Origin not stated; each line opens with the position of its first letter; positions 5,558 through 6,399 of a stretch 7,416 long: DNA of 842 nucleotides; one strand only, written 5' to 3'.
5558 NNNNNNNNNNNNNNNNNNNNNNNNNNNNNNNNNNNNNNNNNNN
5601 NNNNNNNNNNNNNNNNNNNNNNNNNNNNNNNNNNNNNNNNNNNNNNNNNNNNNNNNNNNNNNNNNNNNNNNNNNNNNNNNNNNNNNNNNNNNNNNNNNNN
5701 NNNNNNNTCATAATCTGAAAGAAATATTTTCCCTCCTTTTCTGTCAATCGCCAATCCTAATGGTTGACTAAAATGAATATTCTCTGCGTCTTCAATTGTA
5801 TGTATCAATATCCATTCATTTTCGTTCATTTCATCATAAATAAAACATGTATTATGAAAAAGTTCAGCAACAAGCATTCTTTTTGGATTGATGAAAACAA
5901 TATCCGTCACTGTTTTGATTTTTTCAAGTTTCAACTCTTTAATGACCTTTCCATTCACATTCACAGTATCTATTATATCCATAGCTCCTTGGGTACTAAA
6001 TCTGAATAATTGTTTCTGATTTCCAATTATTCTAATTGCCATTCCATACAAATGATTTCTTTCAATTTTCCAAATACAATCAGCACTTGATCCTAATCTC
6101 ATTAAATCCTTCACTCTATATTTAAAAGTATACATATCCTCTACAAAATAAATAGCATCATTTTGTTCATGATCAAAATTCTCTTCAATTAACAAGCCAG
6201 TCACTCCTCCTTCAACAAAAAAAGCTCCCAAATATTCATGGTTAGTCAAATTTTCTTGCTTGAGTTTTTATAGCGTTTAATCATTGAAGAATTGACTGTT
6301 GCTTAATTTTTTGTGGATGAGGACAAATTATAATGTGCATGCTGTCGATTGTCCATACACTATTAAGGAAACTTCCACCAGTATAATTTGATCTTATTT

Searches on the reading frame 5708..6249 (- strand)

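Call 7: search_protein_families(library=pfam, max_evalue=10, proteins=[window:5708-6249:-])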
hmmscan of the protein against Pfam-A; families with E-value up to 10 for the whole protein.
window:5708-6249:- (180 aa): 3 families
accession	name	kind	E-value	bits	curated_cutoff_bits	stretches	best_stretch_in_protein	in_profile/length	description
PF21794.3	RAD51D_N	-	0.039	14.6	27.3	1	101-125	15-39/60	RAD51D, N-terminal domain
PF01436.27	NHL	-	0.11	13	20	1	160-180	1-20/28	NHL repeat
PF23307.1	SAM_KIDINS220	-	0.13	12.6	27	1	91-119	34-62/90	Kinase D-interacting substrate of 220 kDa-like, SAM domain-like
